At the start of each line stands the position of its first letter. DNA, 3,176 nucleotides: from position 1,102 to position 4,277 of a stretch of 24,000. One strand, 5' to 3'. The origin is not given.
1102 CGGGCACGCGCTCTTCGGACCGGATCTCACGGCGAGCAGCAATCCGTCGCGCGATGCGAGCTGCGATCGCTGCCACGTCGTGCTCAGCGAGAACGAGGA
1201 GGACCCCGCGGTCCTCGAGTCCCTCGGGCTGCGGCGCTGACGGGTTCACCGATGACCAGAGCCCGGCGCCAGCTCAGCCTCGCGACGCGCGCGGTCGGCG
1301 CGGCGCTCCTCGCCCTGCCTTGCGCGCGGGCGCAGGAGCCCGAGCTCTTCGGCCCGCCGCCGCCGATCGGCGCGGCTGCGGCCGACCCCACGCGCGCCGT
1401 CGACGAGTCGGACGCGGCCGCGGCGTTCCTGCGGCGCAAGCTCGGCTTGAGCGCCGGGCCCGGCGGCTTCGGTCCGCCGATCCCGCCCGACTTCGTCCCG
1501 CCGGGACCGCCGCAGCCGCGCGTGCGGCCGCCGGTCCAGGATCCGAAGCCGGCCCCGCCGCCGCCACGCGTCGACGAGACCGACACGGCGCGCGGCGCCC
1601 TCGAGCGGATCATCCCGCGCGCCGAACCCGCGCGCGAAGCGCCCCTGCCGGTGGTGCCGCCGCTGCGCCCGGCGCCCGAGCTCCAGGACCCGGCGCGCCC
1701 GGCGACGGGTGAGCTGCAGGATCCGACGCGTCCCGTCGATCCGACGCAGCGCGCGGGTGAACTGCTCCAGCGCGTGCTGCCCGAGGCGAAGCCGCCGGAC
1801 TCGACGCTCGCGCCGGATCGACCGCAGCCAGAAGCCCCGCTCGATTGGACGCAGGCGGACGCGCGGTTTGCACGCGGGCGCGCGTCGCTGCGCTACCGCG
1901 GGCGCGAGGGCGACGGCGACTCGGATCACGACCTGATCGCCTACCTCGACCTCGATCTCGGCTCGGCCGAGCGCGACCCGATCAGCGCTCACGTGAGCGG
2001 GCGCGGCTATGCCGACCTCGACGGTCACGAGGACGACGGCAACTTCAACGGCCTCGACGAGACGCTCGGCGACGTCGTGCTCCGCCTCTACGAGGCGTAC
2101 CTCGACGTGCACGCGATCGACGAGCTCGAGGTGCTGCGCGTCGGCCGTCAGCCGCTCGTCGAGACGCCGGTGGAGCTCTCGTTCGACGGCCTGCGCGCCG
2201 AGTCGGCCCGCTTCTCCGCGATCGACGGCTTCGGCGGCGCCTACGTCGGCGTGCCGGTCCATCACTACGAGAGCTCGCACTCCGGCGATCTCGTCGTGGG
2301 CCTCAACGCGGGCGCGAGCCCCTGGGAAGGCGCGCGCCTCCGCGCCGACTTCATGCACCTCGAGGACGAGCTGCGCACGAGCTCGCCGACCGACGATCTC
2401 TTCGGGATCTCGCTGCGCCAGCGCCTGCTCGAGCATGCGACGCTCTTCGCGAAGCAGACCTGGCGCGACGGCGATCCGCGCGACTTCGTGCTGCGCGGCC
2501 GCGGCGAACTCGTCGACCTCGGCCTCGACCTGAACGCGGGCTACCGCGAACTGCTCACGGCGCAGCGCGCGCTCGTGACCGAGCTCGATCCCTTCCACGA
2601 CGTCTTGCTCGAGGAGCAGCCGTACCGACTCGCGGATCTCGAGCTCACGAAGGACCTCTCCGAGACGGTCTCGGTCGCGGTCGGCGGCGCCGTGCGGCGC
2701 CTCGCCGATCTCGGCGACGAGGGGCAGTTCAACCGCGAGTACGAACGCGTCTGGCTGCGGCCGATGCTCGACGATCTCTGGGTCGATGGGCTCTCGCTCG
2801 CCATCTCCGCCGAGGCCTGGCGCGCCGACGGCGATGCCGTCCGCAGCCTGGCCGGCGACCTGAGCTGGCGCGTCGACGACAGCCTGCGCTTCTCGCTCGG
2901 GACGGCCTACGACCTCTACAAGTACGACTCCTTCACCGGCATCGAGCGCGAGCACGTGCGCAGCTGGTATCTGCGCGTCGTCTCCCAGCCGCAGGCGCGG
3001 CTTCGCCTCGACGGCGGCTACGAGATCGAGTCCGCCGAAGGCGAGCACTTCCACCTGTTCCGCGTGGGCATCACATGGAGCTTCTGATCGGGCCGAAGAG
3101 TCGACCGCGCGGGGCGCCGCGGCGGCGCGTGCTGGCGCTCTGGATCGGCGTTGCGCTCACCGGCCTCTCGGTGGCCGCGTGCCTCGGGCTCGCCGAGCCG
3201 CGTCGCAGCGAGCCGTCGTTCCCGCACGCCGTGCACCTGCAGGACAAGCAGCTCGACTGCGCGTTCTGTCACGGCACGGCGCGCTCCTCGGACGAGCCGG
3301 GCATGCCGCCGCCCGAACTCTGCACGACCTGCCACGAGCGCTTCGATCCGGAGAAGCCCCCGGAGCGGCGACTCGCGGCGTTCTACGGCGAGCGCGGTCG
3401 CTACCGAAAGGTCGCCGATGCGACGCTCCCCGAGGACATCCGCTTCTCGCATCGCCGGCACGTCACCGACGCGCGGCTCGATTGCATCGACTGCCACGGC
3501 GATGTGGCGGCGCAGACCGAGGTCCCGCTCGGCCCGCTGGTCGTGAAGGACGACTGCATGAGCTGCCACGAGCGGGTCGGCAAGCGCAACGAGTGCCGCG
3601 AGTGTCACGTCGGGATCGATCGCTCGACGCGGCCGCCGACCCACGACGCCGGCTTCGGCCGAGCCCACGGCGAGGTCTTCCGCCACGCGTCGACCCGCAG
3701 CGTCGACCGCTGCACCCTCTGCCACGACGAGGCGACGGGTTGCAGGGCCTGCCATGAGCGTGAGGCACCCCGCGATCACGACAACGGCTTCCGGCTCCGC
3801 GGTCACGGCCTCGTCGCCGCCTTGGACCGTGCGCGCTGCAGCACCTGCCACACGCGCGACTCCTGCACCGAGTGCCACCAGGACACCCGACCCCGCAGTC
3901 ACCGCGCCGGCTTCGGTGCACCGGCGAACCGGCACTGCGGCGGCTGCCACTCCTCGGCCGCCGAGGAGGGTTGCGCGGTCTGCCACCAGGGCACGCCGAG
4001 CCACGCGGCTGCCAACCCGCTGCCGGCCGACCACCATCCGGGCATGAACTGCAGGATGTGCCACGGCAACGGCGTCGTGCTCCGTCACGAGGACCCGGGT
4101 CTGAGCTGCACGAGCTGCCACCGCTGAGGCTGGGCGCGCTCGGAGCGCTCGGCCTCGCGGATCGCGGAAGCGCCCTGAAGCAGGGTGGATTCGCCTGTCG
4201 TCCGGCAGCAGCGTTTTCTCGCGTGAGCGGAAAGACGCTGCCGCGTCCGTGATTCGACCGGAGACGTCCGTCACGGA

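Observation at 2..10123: Candidate porin-cytochrome extracellular electron-transfer conduit with a hybrid, non-MtrCAB architecture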

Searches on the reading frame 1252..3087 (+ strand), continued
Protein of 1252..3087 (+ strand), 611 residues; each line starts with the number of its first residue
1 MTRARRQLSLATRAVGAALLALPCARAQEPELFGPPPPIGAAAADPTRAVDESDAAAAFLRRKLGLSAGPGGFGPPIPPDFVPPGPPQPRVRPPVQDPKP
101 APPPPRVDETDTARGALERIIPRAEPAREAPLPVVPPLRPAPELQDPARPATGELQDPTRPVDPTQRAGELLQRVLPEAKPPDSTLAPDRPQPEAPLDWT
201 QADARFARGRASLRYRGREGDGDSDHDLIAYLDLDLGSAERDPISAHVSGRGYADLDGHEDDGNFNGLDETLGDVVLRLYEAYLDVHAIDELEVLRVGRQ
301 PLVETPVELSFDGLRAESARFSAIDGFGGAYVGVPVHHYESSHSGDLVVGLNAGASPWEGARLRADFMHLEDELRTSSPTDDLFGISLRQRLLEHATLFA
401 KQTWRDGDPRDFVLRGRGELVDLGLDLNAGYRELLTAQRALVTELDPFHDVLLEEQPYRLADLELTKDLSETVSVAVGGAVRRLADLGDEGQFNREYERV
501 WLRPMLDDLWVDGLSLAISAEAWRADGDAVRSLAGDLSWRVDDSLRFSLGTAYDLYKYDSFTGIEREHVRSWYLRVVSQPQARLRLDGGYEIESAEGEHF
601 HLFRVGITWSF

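Call 88: search_protein_families(library=ncbifam, proteins=[L021:6941-7996:+, L021:8001-9479:+, L021:9480-10541:+, L021:10573-11172:+, L004:12390-13070:+, L004:16514-17248:+, L019:7106-7723:-, L017:4466-6688:+], max_evalue=0.01)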
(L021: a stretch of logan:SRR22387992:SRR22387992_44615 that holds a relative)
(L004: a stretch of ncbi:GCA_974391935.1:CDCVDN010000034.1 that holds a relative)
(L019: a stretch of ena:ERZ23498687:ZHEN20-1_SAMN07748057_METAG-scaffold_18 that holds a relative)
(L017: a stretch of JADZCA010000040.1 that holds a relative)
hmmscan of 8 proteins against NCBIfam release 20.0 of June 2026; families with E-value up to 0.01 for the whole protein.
L021:6941-7996:+ (351 aa): 8 families
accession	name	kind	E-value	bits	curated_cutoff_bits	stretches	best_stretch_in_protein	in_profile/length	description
NF041028.1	decahem_GSU2203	exception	1.6e-24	86.7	325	1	48-229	31-215/317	GSU2203 family decaheme c-type cytochrome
TIGR03508.1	decahem_SO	subfamily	5.5e-20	71.9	192.2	2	52-148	1-105/258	DmsE family decaheme c-type cytochrome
NF041198.1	UshA_like_PCGU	equivalog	6.8e-06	24.9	275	1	54-125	443-512/519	UshA-like (seleno)protein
TIGR03153.1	cytochr_NrfH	equivalog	3.4e-05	23.9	134.2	0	53-91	28-64/138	cytochrome c nitrite reductase small subunit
NF045722.1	c3_cytochr_TmcA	equivalog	5.2e-05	23.1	114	1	114-180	57-115/125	acidic tetraheme cytochrome c3 TmcA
NF008659.0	PRK11659.1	equivalog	0.00043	20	184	1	49-178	42-170/188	cytochrome c nitrite reductase pentaheme subunit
TIGR04257.1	nanowire_3heme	domain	0.00086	19.4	40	1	125-178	12-61/75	c(7)-type cytochrome triheme domain-containing protein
TIGR01905.1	paired_CXXCH_1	subfamily_domain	0.0015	18.4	25.2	1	191-224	5-39/41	doubled CXXCH domain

L021:8001-9479:+ (492 aa): 0 families

L021:9480-10541:+ (353 aa): 2 families
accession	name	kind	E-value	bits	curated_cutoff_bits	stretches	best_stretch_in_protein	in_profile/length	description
NF045713.1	CxxCH_16_HmcA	equivalog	0.0054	15.4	400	0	46-86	355-394/541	sulfate respiration complex hexadecaheme cytochrome HmcA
TIGR03507.1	decahem_SO1788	subfamily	0.0091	14.5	209.3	0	43-106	238-306/672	OmcA/MtrC family decaheme c-type cytochrome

L021:10573-11172:+ (199 aa): 5 families
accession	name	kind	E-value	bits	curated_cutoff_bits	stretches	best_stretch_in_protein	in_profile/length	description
NF041198.1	UshA_like_PCGU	equivalog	2.4e-18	66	275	1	24-157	402-510/519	UshA-like (seleno)protein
NF043010.1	Cyt554_Nsmonas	equivalog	2.7e-10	40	400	1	22-128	23-127/238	cytochrome c-550 CycA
NF041028.1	decahem_GSU2203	exception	7.9e-09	35.1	325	1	82-158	36-111/317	GSU2203 family decaheme c-type cytochrome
TIGR03508.1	decahem_SO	subfamily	5.9e-07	29.2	192.2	1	83-158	3-80/258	DmsE family decaheme c-type cytochrome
TIGR01905.1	paired_CXXCH_1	subfamily_domain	9.6e-05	22.2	25.2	0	148-158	29-39/41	doubled CXXCH domain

L004:12390-13070:+ (226 aa): 0 families

L004:16514-17248:+ (244 aa): 7 families
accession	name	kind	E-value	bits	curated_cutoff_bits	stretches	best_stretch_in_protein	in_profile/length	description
NF041198.1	UshA_like_PCGU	equivalog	5e-18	65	275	1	37-191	392-514/519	UshA-like (seleno)protein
NF043010.1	Cyt554_Nsmonas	equivalog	2.4e-08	33.7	400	1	46-147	24-124/238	cytochrome c-550 CycA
TIGR03508.1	decahem_SO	subfamily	3.9e-07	29.8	192.2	1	129-189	32-80/258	DmsE family decaheme c-type cytochrome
TIGR03507.1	decahem_SO1788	subfamily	2.5e-05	23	209.3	1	133-189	578-627/672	OmcA/MtrC family decaheme c-type cytochrome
NF041028.1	decahem_GSU2203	exception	3.6e-05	23.1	325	0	104-189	36-111/317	GSU2203 family decaheme c-type cytochrome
TIGR01905.1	paired_CXXCH_1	subfamily_domain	0.00025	20.9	25.2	0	54-66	7-19/41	doubled CXXCH domain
NF033196.2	c_type_nonphoto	exception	0.00048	20.2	70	0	122-151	18-47/98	c-type cytochrome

L019:7106-7723:- (205 aa): 11 families
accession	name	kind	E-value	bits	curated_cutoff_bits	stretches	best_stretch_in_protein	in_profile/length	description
TIGR03153.1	cytochr_NrfH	equivalog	5.3e-13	49.2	134.2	1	43-190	4-136/138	cytochrome c nitrite reductase small subunit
TIGR02161.1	napC_nirT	subfamily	3.6e-09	36.8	310.6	1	25-139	8-110/185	periplasmic nitrate (or nitrite) reductase c-type cytochrome, NapC/NirT family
TIGR02162.1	torC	equivalog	4.2e-09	36.2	478.2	1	43-189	20-175/387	pentaheme c-type cytochrome TorC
NF011606.0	PRK15032.1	equivalog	1.5e-08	34.2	455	1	34-147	12-117/390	pentaheme c-type cytochrome TorC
NF007906.0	PRK10617.1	equivalog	4.3e-08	33.2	349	1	27-189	19-185/200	cytochrome c-type protein NapC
TIGR03508.1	decahem_SO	subfamily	0.00039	20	192.2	1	68-192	3-106/258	DmsE family decaheme c-type cytochrome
TIGR03507.1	decahem_SO1788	subfamily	0.0015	17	209.3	0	66-188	180-303/672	OmcA/MtrC family decaheme c-type cytochrome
TIGR01905.1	paired_CXXCH_1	subfamily_domain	0.0023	17.8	25.2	0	64-75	26-37/41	doubled CXXCH domain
NF008659.0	PRK11659.1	equivalog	0.0027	17.4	184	1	149-192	45-87/188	cytochrome c nitrite reductase pentaheme subunit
TIGR03146.1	cyt_nit_nrfB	equivalog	0.005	17.1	166.6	1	149-192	10-52/145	cytochrome c nitrite reductase pentaheme subunit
TIGR04257.1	nanowire_3heme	domain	0.008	16.3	40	0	150-190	23-61/75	c(7)-type cytochrome triheme domain-containing protein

L017:4466-6688:+ (740 aa): 7 families
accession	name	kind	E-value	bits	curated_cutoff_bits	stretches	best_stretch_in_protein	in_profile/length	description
NF008659.0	PRK11659.1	equivalog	1.8e-10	40.8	184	1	252-349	47-143/188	cytochrome c nitrite reductase pentaheme subunit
TIGR01583.1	formate-DH-gamm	equivalog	1.5e-07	31.6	115.85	1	477-660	3-169/204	formate dehydrogenase subunit gamma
TIGR04257.1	nanowire_3heme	domain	7.5e-05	22.8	40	0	365-410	17-62/75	c(7)-type cytochrome triheme domain-containing protein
NF007924.0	PRK10639.1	equivalog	0.00011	22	341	1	477-660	8-171/211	formate dehydrogenase cytochrome b556 subunit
NF041028.1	decahem_GSU2203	exception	0.00016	21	325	0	248-410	64-211/317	GSU2203 family decaheme c-type cytochrome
TIGR03146.1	cyt_nit_nrfB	equivalog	0.0005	20.4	166.6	0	179-287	11-117/145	cytochrome c nitrite reductase pentaheme subunit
TIGR03507.1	decahem_SO1788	subfamily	0.00079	18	209.3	0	314-400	242-320/672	OmcA/MtrC family decaheme c-type cytochrome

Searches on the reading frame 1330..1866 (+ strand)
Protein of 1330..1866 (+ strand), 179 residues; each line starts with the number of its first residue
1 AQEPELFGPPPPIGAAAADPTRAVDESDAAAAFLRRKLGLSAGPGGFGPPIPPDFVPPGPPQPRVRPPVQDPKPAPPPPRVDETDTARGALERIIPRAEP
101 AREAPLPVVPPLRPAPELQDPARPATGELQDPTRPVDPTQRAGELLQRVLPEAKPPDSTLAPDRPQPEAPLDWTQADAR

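Call 85: search_protein_families(library=pfam, proteins=[window:1330-1866:+], max_evalue=10)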
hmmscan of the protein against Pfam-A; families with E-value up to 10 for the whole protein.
window:1330-1866:+ (179 aa): 0 families

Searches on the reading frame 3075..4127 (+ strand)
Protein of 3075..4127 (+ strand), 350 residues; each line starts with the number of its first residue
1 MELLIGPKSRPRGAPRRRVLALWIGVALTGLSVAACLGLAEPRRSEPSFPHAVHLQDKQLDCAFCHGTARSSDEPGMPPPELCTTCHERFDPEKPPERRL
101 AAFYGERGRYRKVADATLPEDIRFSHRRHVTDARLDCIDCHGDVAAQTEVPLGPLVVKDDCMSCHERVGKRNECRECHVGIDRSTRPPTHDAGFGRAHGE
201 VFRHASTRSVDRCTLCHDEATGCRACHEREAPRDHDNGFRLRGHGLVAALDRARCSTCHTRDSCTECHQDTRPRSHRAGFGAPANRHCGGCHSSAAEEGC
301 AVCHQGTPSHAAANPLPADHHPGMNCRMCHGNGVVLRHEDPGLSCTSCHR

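Call 4: search_protein_families(library=pfam, proteins=[window:3075-4127:+], max_evalue=0.1)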
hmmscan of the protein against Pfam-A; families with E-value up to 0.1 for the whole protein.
window:3075-4127:+ (350 aa): 5 families
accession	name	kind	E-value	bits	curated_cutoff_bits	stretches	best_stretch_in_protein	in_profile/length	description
PF14522.11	Cytochrome_C7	-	1.5e-17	63.6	24.8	2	48-89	2-50/67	Cytochrome c7 and related cytochrome c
PF14537.11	Cytochrom_c3_2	-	1.6e-09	38.5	25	1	56-91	3-37/79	Cytochrome c3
PF02085.21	Cytochrom_CIII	-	1.4e-07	32.2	22.9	1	46-91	20-57/101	Class III cytochrome C family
PF22113.1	Mtrc-MtrF_II-IV_dom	-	9.5e-05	22.4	30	1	171-262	81-166/176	Outer membrane cytochrome MtrC/MtrF-like, domains II/IV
PF09699.15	Paired_CXXCH_1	-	0.017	15.2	20.6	1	61-90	8-39/41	Doubled CXXCH motif (Paired_CXXCH_1)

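Call 5: search_protein_families(library=ncbifam, proteins=[window:3075-4127:+], max_evalue=0.1)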
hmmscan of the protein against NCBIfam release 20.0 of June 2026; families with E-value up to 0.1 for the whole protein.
window:3075-4127:+ (350 aa): 1 family
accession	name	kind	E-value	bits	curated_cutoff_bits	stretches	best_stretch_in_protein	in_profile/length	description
NF041781.1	mnquin_red_QrcA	equivalog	8.6e-12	45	180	1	48-178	32-173/174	menaquinone reductase multiheme cytochrome c subunit QrcA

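Call 39: search_solved_structures(query=window:3075-4127:+, max_evalue=1, show_alignments=2)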
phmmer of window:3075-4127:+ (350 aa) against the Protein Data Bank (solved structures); distinct sequences matched with E-value up to 1: 7.
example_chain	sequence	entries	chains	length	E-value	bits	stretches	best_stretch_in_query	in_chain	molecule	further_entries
6f0k_A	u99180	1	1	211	2.4e-12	49.9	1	47-168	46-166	Cytochrome c family protein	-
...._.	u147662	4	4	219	8.5e-12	48.1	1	47-217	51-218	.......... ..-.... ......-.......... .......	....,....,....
6btm_A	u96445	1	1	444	1.3e-11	47.5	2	48-91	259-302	Alternative Complex III subunit A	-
6lod_A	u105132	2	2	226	1.4e-11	47.4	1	47-217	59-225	MULTIHEME_CYTC domain-containing protein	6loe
3bxu_A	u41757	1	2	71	0.0009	21.7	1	121-178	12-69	Cytochrome c3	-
1kwj_A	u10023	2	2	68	0.44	12.9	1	121-179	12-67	cytochrome c7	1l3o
1ehj_A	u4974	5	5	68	0.48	12.7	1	122-179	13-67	CYTOCHROME C7 | CYTOCHROME C551.5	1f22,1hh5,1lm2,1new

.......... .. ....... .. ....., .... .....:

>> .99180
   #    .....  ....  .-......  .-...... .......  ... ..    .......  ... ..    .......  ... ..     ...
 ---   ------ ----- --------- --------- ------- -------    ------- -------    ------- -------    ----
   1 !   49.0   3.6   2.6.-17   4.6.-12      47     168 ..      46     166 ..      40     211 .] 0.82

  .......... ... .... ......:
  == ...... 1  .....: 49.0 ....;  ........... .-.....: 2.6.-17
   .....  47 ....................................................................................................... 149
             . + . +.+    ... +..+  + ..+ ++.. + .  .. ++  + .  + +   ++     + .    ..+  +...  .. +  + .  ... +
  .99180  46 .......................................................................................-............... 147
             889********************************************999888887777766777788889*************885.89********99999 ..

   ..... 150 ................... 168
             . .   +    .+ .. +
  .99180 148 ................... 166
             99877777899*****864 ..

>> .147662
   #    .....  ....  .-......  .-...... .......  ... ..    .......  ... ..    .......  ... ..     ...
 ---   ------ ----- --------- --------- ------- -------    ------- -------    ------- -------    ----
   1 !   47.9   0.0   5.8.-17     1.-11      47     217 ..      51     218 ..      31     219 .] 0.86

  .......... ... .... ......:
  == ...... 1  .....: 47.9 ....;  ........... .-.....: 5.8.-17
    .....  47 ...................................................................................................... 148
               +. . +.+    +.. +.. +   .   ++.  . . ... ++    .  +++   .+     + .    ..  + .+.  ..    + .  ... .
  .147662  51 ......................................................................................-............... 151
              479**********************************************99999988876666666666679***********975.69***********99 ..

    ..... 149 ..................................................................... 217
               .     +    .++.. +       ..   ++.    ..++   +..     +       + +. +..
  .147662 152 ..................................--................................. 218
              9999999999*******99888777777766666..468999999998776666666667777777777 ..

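Call 50: find_homologous_proteins(query=window:3075-4127:+, max_evalue=1e-10)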
Query window:3075-4127:+ (350 aa): 136 proteins with E <= 1e-10 among 5731 candidates; the best 120 are listed.
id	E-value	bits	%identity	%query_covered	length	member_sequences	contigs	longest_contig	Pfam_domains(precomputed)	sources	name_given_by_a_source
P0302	3.0e-239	812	99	100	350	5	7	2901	PF14537.12,PF02085.22,PF14522.12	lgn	-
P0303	1.9e-157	542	72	90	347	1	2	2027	PF14537.12,PF02085.22,PF14522.12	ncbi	-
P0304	3.3e-136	472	62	96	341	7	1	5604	PF02085.22,PF14522.12,PF22113.2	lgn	-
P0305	1.3e-132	461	63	91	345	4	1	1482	PF02085.22,PF14522.12,PF22113.2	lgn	-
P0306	3.7e-131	456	58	100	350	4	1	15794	PF14537.12,PF02085.22,PF14522.12,PF22113.2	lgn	-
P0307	8.8e-131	455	61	93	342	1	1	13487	PF14537.12,PF02085.22,PF14522.12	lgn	-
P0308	1.1e-130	454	58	100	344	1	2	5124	PF02085.22,PF14522.12,PF22113.2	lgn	-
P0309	1.5e-130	454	61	91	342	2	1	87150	PF02085.22,PF14522.12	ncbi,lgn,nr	ncbi:MAG: cytochrome c3 family protein [Planctomycetes bacterium]|nr:cytochrome c3 family protein [P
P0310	1.7e-130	454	58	100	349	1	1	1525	PF14537.12,PF02085.22,PF14522.12,PF22113.2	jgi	jgi:hypothetical protein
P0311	2.2e-130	453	61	94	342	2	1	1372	PF02085.22,PF14522.12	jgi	jgi:hypothetical protein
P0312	3.1e-130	453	59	97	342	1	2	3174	PF02085.22,PF14522.12,PF22113.2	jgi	jgi:hypothetical protein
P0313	5.7e-130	452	60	96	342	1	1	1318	PF14522.12,PF22113.2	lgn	-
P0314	6.6e-130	452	60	95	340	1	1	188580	PF02085.22,PF14522.12,PF22113.2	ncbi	-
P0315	1.4e-129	451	61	95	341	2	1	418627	PF02085.22,PF14522.12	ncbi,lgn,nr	ncbi:MAG: cytochrome c3 family protein [Planctomycetes bacterium]|nr:cytochrome c3 family protein [P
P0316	1.5e-129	451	62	88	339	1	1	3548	PF14537.12,PF02085.22,PF14522.12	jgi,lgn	jgi:hypothetical protein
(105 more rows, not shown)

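Call 60: predict_structure(alignment_id=A2)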
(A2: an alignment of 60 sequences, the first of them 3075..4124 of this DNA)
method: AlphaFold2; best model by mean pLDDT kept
length: 350 residues; sequences in the alignment: 60
mean_pLDDT: 75.6   pTM: 0.59
mean pLDDT of the five models: 75.6, 75.2, 74.0, 73.1, 70.6
residues with pLDDT >= 90: 106; 70-90: 108; 50-70: 107; < 50: 29
segments of 3 or more residues with pLDDT < 50: 1-5, 8-10, 280-282, 287-303
pLDDT, mean of each block of 10 residues (from residue 1): 47 69 96 86 68 93 94 91 93 92 87 74 94 94 84 80 93 92 85 69 73 72 67 73 70 64 66 57 50 44 53 72 70 69 64
secondary structure, 60 per line:
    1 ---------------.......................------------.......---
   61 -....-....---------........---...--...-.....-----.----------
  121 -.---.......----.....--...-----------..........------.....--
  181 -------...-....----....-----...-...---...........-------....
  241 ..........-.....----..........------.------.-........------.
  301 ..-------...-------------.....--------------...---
elements in order: H16-38 H51-57 H62-65 H67-70 H80-87 H100-103 H126-132 H137-141 H158-167 H174-177 H192-195 H200-203 H219-229 H237-250 H252-256 H261-270 H286-293 H326-330

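Call 62: fold_search(model_id=the predicted structure, library=pdb)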
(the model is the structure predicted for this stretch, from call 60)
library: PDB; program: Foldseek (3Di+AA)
matches with E <= 10: 4; with E <= 0.001: 4
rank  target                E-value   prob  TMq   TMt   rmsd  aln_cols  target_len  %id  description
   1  6btm_A                8.2e-06  1.00  0.26  0.40   9.0       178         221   21  Structure of Alternative Complex III from Flavobacterium johnsoniae (Wild Type) (released 2018-05-09)
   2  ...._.                2.0e-05  1.00  0.33  0.50   7.6       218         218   21  Cryo-EM structure of the photosynthetic alternative complex III from Chloroflexus aurantiacus at 3.3 angstrom (released 2024-03-06)
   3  6f0k_A                4.8e-05  1.00  0.31  0.49  13.6       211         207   21  Alternative complex III (released 2018-05-09)
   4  6lod_A                8.9e-05  1.00  0.30  0.46  12.9       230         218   21  Cryo-EM structure of the air-oxidized photosynthetic alternative complex III from Roseiflexus castenholzii (released 2020-11-04)
